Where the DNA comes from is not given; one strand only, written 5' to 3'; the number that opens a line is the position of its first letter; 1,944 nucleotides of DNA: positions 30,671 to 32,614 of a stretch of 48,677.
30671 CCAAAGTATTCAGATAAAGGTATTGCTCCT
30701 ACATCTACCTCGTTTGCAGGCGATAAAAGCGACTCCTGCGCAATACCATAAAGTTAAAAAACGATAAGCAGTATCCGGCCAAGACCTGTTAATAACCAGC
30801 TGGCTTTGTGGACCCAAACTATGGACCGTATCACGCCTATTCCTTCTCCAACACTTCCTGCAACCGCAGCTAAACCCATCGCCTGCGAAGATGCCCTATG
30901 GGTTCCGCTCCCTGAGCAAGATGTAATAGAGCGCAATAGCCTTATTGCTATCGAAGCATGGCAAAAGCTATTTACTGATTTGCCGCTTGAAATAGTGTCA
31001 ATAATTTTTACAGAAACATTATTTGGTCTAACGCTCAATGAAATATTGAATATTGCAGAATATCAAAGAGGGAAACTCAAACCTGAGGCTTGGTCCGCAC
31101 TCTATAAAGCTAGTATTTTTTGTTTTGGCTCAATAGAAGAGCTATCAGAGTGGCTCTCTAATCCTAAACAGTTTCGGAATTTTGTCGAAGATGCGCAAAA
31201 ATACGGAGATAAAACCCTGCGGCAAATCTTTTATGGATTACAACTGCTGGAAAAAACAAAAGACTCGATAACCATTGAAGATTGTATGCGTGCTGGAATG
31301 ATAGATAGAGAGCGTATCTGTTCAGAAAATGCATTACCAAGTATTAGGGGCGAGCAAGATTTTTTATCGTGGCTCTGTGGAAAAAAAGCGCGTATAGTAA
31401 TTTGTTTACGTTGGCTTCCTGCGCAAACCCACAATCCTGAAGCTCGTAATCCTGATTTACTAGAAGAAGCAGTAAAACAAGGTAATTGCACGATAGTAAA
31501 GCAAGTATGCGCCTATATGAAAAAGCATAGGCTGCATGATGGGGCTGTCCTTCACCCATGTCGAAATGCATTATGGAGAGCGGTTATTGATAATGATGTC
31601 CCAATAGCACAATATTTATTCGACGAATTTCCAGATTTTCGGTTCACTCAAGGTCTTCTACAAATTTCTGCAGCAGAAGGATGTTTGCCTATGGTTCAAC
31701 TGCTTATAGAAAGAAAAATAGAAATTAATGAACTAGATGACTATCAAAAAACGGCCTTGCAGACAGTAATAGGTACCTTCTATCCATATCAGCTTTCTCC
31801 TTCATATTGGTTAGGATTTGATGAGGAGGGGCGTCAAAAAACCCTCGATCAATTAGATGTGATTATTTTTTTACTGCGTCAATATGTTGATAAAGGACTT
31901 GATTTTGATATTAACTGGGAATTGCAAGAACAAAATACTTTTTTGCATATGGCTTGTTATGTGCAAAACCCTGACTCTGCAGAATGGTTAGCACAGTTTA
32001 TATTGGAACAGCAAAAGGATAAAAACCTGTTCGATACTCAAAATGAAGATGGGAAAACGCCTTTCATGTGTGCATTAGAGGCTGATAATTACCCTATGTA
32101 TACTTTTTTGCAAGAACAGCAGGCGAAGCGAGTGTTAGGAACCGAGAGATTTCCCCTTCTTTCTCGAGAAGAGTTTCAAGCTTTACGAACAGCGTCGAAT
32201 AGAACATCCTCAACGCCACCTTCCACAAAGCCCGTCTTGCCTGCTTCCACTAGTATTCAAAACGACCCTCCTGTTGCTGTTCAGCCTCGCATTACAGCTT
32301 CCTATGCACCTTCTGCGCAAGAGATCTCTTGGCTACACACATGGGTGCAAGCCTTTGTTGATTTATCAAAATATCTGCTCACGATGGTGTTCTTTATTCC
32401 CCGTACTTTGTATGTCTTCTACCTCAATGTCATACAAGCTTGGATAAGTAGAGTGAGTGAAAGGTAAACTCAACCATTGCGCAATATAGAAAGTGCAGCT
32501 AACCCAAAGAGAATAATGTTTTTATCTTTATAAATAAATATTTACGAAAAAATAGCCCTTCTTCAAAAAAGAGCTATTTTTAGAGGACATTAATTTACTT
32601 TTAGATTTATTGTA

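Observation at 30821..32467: F-box + ankyrin protein with a C-terminal hydrophobic anchor: an AnkB-like architecture using a TM tail instead of a CaaX box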

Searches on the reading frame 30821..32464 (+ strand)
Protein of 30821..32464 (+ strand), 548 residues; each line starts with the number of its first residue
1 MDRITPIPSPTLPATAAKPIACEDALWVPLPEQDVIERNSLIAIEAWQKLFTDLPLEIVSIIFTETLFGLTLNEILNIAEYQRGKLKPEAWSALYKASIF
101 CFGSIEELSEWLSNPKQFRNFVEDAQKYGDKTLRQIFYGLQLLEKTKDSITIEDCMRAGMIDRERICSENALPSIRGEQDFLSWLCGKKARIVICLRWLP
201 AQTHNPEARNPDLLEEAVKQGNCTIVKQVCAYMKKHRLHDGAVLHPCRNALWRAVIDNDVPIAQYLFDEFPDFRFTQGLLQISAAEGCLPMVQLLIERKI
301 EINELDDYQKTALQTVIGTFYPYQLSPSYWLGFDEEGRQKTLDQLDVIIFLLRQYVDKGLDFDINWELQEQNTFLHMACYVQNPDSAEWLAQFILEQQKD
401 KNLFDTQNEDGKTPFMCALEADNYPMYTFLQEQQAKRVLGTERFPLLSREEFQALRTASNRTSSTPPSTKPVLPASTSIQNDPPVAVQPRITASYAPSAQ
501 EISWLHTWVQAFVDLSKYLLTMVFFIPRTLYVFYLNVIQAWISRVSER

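Call 3: search_protein_families(library=pfam, proteins=[window:30821-32464:+], max_evalue=10)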
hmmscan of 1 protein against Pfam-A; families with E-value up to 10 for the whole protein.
window:30821-32464:+ (548 aa): 5 families
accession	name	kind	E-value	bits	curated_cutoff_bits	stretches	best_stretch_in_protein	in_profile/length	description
PF12796.13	Ank_2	-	4.4e-14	53.2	27.3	2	359-433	19-82/90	Ankyrin repeats (3 copies)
PF13637.12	Ank_4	-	7.1e-13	48.9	22.7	3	284-316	5-37/50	Ankyrin repeats (many copies)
PF13606.12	Ank_3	-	2.6e-09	36.9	22.3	2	279-303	5-29/30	Ankyrin repeat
PF13857.12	Ank_5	-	2e-08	34.9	27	2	356-391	2-36/56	Ankyrin repeats (many copies)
PF00023.36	Ank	-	2.3e-05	24.9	21.1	1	282-306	8-32/33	Ankyrin repeat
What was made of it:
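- On Ankyrin-repeat proteins: Five Ank Pfam families are above gathering score (call 3).
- Checked: Ankyrin repeats: Ank_2 4.4e-14, Ank_4 7e-13, and Ank_3, Ank_5 and Ank are all above Pfam gathering scores, covering about aa 235-435 (call 3).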

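Call 6: search_protein_families(library=phrogs, proteins=[window:30821-32464:+], max_evalue=0.001)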
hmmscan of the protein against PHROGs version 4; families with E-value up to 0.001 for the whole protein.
window:30821-32464:+ (548 aa): 0 families

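Call 7: find_homologous_proteins(query=window:30821-32464:+, max_evalue=0.001)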
Query window:30821-32464:+ (548 aa): 7 proteins with E <= 0.001 among 7792 candidates.
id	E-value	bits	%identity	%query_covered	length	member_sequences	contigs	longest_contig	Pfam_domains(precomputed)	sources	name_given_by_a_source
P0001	0.0e+0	1267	100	100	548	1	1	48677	PF13606.13,PF13857.13,PF12796.14,PF00023.37,PF13637.13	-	-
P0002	3.7e-238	810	67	100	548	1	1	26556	PF13606.13,PF13857.13,PF12796.14,PF13637.13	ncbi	-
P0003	7.9e-235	799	67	99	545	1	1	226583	PF13606.13,PF13857.13,PF12796.14,PF13637.13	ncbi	-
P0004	2.5e-233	794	68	100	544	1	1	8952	PF13606.13,PF13857.13,PF12796.14,PF00023.37,PF13637.13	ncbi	-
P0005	7.9e-184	630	57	99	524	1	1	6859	PF13606.13,PF13857.13,PF12796.14,PF00023.37,PF13637.13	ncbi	-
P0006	1.2e-89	319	35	96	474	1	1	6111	PF13606.13,PF13857.13,PF12796.14,PF00023.37,PF13637.13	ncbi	-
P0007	9.9e-86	307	39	76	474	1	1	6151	PF13606.13,PF12796.14,PF00023.37,PF13637.13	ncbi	-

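Call 8: search_solved_structures(query=window:30821-32464:+, max_evalue=1, show_alignments=2)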
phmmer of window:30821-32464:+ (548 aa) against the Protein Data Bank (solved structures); distinct sequences matched with E-value up to 1: 10.
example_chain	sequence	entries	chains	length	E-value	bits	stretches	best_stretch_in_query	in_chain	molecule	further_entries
4o60_A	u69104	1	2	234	7.2e-05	24.7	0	257-313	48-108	ANK-N5C-317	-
4qfv_A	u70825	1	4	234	0.00069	21.5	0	281-317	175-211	ANK-N5C-281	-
6ar6_B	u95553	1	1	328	0.0096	17.7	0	235-315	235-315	DLD-4 darpin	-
3qz3_A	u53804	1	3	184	0.075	14.7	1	349-425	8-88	Ferritin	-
8jfo_B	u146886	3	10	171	0.1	14.3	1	66-159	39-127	AcrIIA15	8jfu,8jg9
6sku_A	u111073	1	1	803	0.2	13.4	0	371-436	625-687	Phosphocholine transferase AnkX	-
7z71_B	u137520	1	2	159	0.28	12.8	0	363-431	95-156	Darpin C14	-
2fo1_E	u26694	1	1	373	0.7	11.5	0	369-435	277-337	Lin-12 protein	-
7z72_B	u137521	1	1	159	0.97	11.1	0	279-314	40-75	Darpin A5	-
4zfh_A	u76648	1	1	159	0.97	11.1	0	280-315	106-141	Artificial ankyrin repeat protein_Ank(GAG)1D4 mutant -Y56A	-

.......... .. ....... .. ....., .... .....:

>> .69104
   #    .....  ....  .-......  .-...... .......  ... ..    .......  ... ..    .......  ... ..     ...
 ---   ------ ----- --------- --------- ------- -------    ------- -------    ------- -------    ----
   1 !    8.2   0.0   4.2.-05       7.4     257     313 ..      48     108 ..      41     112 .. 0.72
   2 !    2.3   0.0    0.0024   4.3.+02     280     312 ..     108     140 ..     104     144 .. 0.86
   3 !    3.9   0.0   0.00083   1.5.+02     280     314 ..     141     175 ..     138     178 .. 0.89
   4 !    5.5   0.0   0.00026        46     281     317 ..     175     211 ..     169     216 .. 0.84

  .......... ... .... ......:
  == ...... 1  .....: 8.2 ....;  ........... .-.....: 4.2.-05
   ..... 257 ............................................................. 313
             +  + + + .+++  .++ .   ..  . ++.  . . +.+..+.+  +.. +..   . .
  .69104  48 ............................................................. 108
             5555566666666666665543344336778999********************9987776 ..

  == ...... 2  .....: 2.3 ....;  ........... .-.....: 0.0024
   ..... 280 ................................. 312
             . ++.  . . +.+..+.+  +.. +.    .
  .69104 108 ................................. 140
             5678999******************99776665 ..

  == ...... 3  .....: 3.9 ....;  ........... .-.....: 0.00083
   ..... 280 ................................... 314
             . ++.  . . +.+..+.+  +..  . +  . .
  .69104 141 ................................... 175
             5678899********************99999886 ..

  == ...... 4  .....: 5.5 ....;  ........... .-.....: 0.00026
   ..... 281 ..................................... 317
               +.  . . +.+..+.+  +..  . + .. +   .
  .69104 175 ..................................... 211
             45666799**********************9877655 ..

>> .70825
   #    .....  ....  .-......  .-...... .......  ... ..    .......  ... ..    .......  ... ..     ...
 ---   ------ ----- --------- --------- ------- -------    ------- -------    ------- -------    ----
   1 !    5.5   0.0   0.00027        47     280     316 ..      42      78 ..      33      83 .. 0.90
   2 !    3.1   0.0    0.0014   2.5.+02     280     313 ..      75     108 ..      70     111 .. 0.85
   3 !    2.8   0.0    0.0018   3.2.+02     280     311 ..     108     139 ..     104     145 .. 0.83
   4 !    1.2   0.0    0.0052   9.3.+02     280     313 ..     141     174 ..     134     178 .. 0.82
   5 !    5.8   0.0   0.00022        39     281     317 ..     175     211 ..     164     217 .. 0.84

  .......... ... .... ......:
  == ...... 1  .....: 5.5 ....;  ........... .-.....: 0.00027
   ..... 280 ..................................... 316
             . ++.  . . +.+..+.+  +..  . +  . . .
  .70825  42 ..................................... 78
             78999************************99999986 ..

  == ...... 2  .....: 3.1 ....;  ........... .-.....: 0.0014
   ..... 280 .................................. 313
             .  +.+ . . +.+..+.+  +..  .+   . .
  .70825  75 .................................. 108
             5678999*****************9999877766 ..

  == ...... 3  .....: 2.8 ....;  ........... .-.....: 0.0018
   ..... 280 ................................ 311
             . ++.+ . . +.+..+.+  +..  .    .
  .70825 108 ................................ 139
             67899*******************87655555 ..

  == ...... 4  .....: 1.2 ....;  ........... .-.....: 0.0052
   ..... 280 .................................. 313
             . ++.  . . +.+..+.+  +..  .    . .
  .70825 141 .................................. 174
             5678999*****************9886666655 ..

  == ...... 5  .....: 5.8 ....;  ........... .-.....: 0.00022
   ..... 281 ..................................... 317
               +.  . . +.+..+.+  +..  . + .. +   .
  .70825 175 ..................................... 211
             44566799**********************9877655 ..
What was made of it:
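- On Legionella AnkB family: PDB phmmer finds only generic ANK proteins (call 8).
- Closest known: Legionella pneumophila AnkB. Different: There is no sequence homology (calls 7, 8).
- There is no homology to AnkB (calls 7, 8).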

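Call 10: find_related_loci(query=window:30821-32464:+, collection=genome_contigs, flank=10000)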
Query window:30821-32464:+ (548 aa) in genome_contigs; peptide patterns used: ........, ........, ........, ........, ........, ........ (x = any residue, [..] = any of these).
37 stretches matched a pattern, but none encodes a relative of the query by tblastn (E <= 1e-3).
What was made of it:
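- Tried and rejected: First genome_contigs scan with the single protein: found nothing (call 10).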

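Call 11: find_encoding_contigs(protein=P0003, flank=10000, max_places=4)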
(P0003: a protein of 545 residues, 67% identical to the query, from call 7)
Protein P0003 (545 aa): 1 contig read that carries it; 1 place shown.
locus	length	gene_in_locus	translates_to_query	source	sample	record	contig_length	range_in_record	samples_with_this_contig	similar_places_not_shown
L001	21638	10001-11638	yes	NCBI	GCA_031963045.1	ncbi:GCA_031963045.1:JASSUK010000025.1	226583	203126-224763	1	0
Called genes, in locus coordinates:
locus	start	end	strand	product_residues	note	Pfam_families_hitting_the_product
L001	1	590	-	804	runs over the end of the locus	-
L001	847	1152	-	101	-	PF10109:Phage_TAC_7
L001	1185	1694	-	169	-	PF04985:Phage_tube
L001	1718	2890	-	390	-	PF22671:Gp18_domIII_N, PF04984:Phage_sheath_1, PF17482:Phage_sheath_1C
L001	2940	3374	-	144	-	PF00959:Phage_lysozyme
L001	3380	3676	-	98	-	PF04550:Phage_holin_3_2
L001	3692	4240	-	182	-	PF24027:DUF7338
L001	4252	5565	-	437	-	PF12571:Phage_tail_fib, PF21722:Gly_rich_2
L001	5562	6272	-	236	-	PF09684:Tail_P2_I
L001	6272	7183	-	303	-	PF26776:Baseplate_J_N, PF26078:Baseplate_J_M, PF26079:Baseplate_J_C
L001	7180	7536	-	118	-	PF04965:GPW_gp25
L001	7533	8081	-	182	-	PF04717:Phage_base_V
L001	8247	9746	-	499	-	-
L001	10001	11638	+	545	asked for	PF12796:Ank_2 (faint), PF13857:Ank_5 (faint), PF13606:Ank_3 (faint), PF13637:Ank_4 (weak)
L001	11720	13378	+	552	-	PF00023:Ank (faint), PF12796:Ank_2 (weak), PF13637:Ank_4 (faint), PF13857:Ank_5 (faint), PF13606:Ank_3 (faint)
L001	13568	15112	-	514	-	-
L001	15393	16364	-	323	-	-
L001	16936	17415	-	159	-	PF05069:Phage_tail_S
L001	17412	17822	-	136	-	PF06891:P2_Phage_GpR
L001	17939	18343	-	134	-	PF10828:DUF2570 (weak)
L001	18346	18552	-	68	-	PF05489:Phage_tail_X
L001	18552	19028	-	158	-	PF05926:Phage_GPL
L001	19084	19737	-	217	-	PF05944:Phage_term_smal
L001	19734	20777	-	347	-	PF05125:Phage_cap_P2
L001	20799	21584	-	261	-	PF05929:Phage_GPO_N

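Call 12: find_encoding_contigs(protein=P0002, flank=10000, max_places=4)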
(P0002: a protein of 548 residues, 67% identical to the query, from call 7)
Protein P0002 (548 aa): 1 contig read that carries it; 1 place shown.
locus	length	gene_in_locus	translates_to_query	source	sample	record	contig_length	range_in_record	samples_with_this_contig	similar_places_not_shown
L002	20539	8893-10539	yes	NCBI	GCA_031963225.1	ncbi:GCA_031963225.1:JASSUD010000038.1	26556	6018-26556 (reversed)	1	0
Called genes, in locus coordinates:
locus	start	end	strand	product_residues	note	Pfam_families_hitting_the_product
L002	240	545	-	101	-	PF10109:Phage_TAC_7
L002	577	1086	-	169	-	PF04985:Phage_tube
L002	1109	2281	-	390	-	PF22671:Gp18_domIII_N, PF04984:Phage_sheath_1, PF17482:Phage_sheath_1C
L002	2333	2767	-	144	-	PF00959:Phage_lysozyme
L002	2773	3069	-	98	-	PF04550:Phage_holin_3_2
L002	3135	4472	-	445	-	-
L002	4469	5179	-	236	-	PF09684:Tail_P2_I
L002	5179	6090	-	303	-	PF26776:Baseplate_J_N, PF26078:Baseplate_J_M, PF26079:Baseplate_J_C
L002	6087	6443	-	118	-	PF04965:GPW_gp25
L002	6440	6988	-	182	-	PF04717:Phage_base_V, PF18946:Apex (weak)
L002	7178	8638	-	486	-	-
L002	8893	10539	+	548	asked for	PF13857:Ank_5 (faint), PF12796:Ank_2 (weak), PF13606:Ank_3 (faint), PF13637:Ank_4 (weak)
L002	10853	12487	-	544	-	-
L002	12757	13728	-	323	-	-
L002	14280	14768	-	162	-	PF05069:Phage_tail_S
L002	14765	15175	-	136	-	PF06891:P2_Phage_GpR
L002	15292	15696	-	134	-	PF10828:DUF2570 (weak)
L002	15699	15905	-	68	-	PF05489:Phage_tail_X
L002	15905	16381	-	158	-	PF05926:Phage_GPL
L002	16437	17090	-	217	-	PF05944:Phage_term_smal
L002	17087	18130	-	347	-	PF05125:Phage_cap_P2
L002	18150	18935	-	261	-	PF05929:Phage_GPO_N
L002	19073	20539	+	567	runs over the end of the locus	PF06056:Terminase_5, PF13384:HTH_23 (weak), PF03237:Terminase_6N, PF17289:Terminase_6C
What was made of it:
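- Closest known: Eukaryotic association module. Different: The same cassette is found in two unrelated phage types (calls 11, 12).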

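Call 14: find_related_loci(query=A1, collection=genome_contigs, flank=10000)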
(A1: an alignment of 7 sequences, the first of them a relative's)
Query A1 (548 aa) in genome_contigs; peptide patterns used: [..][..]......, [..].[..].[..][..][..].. (x = any residue, [..] = any of these).
25 stretches matched a pattern; 5 encode a relative of the query (tblastn E <= 1e-3); 5 distinct loci.
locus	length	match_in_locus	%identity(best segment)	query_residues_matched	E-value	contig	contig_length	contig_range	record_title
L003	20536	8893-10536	67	1-548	0e+0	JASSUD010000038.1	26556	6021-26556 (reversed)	MAG: Mycoavidus cysteinexigens isolate BRE-AD058 NODE_153_length_26556_cov_17.104373, whole genome shotgun sequence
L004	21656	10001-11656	67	1-548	0e+0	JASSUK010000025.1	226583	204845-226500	MAG: Mycoavidus cysteinexigens isolate BRE-REB-025A NODE_2_length_226583_cov_508.349267, whole genome shotgun sequence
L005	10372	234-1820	37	8-539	8e-103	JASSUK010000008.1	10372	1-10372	MAG: Mycoavidus cysteinexigens isolate BRE-REB-025A NODE_1364_length_10372_cov_687.390869, whole genome shotgun sequence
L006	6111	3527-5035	37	28-537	3e-95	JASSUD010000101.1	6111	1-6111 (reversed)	MAG: Mycoavidus cysteinexigens isolate BRE-AD058 NODE_2316_length_6111_cov_11.388540, whole genome shotgun sequence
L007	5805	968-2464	36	28-533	1e-91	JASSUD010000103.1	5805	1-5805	MAG: Mycoavidus cysteinexigens isolate BRE-AD058 NODE_2414_length_5805_cov_10.011652, whole genome shotgun sequence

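Call 37: predict_structure(alignment_id=A1)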
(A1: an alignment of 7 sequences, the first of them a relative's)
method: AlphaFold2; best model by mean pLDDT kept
length: 548 residues; sequences in the alignment: 7
mean_pLDDT: 56.9   pTM: 0.47
mean pLDDT of the five models: 56.9, 55.8, 53.7, 52.9, 46.2
residues with pLDDT >= 90: 22; 70-90: 159; 50-70: 99; < 50: 268
segments of 3 or more residues with pLDDT < 50: 1-210, 369-371, 441-443, 462-497, 522-526
pLDDT, mean of each block of 10 residues (from residue 1): 32 28 27 33 42 46 41 42 42 42 45 46 43 44 39 40 34 30 32 34 37 68 69 61 65 88 87 71 90 90 82 84 64 67 87 88 55 72 83 79 74 84 86 74 62 73 36 30 31 40 59 57 51 67 56
secondary structure, 60 per line:
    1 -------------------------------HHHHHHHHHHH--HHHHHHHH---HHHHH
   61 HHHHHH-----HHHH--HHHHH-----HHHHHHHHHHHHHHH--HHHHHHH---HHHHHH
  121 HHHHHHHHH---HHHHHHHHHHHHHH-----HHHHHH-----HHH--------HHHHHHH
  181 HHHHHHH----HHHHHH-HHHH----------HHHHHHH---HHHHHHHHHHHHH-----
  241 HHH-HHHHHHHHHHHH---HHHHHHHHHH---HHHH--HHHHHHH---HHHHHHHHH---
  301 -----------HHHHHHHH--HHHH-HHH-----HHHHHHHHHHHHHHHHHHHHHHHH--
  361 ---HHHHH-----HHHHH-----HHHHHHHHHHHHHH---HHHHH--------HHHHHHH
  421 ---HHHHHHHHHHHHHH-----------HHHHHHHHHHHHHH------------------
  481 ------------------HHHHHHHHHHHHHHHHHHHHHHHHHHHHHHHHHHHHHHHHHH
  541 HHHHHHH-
elements in order: H32-42 H45-52 H56-66 H72-75 H78-82 H88-102 H105-111 H115-129 H133-146 H152-157 H174-187 H192-197 H199-202 H213-219 H223-235 H245-256 H260-269 H273-276 H279-285 H289-297 H312-319 H322-325 H335-358 H364-368 H374-378 H384-397 H401-405 H414-420 H424-437 H449-462 H499-547
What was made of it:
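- AF2 predicts a long helix that is not evidently part of the ANK domain (call 37).
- Tried and rejected: AF2 on the full-length protein with 7 sequences: the N-terminal 210 aa were unusable, with pLDDT below 50 (call 37).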

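Call 57: fold_search(model_id=the predicted structure, library=pdb)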
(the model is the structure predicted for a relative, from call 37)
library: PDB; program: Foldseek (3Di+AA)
matches with E <= 10: 1201; with E <= 0.001: 110
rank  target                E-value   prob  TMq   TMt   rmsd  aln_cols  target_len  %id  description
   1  4qfv_B                2.7e-05  1.00  0.18  0.39  16.5       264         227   21  Crystal structure of a unique ankyrin (released 2015-05-06)
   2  4o60_A                2.9e-05  1.00  0.22  0.41  11.5       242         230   23  Structure of ankyrin repeat protein (released 2015-03-25)
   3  4qfv_A                3.2e-05  1.00  0.19  0.42  16.3       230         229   22  Crystal structure of a unique ankyrin (released 2015-05-06)
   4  4qfv_C                5.1e-05  1.00  0.18  0.39  16.6       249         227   22  Crystal structure of a unique ankyrin (released 2015-05-06)
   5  7qnl                  7.6e-05  1.00  0.20  0.36  14.2       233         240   21  LOV2-DARPIN FUSION - D4_DeltaLOV (released 2023-07-05)
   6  4o60_B                8.3e-05  1.00  0.19  0.38  11.8       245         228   22  Structure of ankyrin repeat protein (released 2015-03-25)
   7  5ma3_A                1.5e-04  1.00  0.18  0.30  14.5       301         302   17  GFP-binding DARPin fusion gc_R11 (released 2017-11-08)
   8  6moj_A                1.6e-04  1.00  0.21  0.40  11.0       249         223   18  Dimeric DARPin A_angle_R5 complex with EpoR (released 2019-06-05)
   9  5mak_A                1.8e-04  1.00  0.18  0.31  12.8       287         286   18  GFP-binding DARPin fusion gc_R7 (released 2017-11-08)
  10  5ma5_C                1.8e-04  1.00  0.16  0.29  13.6       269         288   17  GFP-binding DARPin fusion gc_K11 (released 2017-11-08)
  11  7z71_B                2.0e-04  1.00  0.20  0.52   6.4       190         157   21  Crystal structure of p63 DBD in complex with darpin C14 (released 2022-07-06)
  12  5ma9_A                2.0e-04  1.00  0.16  0.28  15.4       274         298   19  GFP-binding DARPin fusion gc_R11 (released 2017-11-08)
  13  7tbn_A                2.1e-04  1.00  0.22  0.29  16.8       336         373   18  LOV2-DARPIN fusion : D11 (released 2023-07-05)
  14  7b4t_A                2.1e-04  1.00  0.19  0.48   7.1       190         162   20  Broadly neutralizing DARPin bnD.1 in complex with the HIV-1 envelope variable loop 3 crown mimetic peptide V3-IF (BG50 (released 2021-11-24)
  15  6mol_A                2.1e-04  1.00  0.21  0.24  10.8       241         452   19  Monoextended DARPin M_R12 complex with EpoR (released 2019-06-05)
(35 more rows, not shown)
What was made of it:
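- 31433..32140 (+): aa 205-440: ankyrin-repeat domain, about 5-6 units with an insertion. calls 3, 8, 37, 57
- On Ankyrin-repeat proteins: 110 Foldseek PDB hits have E<=1e-3; the top 50 listed are nearly all ANK/DARPin (call 57).
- Checked: The AF2 model of this region has pLDDT 65-90, and the top Foldseek PDB hits are all ankyrin/DARPin proteins (calls 37, 57).
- ANK repeats are supported (calls 3, 57). Bacterial and phage ANK proteins with intrabacterial roles exist; the Bdellovibrio Bd3460 immunity protein is among the Foldseek hits (call 57).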
